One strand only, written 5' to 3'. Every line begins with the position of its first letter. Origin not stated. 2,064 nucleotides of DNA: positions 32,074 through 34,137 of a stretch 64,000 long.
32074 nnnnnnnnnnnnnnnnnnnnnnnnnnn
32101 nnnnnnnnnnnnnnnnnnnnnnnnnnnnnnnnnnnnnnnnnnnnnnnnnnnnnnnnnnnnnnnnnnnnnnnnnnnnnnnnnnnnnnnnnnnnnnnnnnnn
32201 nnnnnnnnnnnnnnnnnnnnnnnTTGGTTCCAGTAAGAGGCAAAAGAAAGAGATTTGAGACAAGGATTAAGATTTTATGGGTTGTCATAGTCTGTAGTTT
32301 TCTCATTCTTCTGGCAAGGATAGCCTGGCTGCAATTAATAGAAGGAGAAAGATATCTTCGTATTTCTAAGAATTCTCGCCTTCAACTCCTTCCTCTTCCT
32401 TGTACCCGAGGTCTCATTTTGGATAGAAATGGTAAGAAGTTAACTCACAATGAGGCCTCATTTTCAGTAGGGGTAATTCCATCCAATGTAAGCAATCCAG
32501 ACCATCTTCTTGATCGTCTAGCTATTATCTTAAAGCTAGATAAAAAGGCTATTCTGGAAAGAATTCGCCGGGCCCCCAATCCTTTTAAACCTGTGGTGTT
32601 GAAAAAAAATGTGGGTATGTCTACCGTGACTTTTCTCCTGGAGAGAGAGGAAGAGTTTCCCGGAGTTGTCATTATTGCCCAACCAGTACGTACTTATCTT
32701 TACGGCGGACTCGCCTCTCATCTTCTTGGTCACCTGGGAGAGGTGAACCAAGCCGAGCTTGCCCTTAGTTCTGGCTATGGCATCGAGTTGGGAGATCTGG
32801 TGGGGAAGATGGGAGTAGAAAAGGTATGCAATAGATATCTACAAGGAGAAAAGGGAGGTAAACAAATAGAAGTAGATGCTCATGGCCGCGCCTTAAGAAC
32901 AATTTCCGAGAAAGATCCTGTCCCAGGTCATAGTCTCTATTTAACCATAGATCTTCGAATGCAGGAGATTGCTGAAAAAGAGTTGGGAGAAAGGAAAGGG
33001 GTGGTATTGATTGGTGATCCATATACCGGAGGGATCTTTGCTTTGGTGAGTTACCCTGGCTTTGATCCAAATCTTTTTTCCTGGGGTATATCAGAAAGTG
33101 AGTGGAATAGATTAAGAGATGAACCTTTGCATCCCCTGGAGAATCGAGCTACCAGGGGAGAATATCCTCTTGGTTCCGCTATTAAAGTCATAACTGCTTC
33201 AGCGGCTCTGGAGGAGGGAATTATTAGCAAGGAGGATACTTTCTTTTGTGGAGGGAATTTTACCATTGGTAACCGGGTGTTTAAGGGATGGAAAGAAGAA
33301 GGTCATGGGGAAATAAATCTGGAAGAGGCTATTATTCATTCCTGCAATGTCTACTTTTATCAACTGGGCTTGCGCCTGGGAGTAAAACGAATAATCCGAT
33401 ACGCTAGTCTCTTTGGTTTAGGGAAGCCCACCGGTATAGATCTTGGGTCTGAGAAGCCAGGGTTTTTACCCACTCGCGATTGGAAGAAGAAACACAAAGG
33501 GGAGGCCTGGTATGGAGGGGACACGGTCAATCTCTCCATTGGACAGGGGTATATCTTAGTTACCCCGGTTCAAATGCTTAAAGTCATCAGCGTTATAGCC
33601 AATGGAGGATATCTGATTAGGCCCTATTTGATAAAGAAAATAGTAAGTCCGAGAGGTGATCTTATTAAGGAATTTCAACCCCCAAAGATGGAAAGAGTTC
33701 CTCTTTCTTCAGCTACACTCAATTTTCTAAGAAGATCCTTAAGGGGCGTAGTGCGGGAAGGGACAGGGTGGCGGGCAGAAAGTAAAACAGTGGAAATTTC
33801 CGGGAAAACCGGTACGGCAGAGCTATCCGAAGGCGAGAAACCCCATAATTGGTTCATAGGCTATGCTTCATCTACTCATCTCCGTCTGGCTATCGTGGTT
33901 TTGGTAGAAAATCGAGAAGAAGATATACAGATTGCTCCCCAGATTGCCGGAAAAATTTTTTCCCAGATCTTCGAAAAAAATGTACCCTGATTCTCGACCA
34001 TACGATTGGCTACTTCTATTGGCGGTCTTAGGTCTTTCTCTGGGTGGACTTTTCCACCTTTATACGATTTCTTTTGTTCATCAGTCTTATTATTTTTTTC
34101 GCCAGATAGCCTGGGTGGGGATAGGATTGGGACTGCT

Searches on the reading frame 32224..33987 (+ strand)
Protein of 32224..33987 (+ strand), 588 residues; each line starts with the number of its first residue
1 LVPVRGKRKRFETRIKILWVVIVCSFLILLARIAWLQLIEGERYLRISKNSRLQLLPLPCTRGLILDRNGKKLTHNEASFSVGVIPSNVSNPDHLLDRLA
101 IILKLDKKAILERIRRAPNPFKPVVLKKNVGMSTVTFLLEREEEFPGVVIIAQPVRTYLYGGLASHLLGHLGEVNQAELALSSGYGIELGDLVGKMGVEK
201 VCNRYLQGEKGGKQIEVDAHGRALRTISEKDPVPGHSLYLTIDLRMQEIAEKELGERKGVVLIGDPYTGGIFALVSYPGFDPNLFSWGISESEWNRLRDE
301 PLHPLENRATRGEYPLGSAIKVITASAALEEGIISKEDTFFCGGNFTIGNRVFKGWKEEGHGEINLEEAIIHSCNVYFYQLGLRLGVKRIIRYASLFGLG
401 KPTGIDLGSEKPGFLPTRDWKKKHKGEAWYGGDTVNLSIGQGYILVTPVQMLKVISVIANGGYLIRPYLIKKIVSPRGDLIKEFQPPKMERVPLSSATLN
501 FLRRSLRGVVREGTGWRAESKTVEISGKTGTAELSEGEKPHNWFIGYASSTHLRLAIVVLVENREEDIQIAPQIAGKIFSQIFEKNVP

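Call 60: search_protein_families(library=pfam, proteins=[window:32224-33987:+], max_evalue=0.00001)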
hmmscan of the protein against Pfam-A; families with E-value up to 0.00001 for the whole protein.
window:32224-33987:+ (588 aa): 2 families
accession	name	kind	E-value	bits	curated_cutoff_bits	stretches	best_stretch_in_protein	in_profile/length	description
PF00905.27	Transpeptidase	-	1.5e-64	218.5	22.1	1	259-579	1-298/299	Penicillin binding protein transpeptidase domain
PF03717.20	PBP_dimer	-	1.7e-41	143.1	24.4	1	59-227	3-179/180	Penicillin-binding Protein dimerisation domain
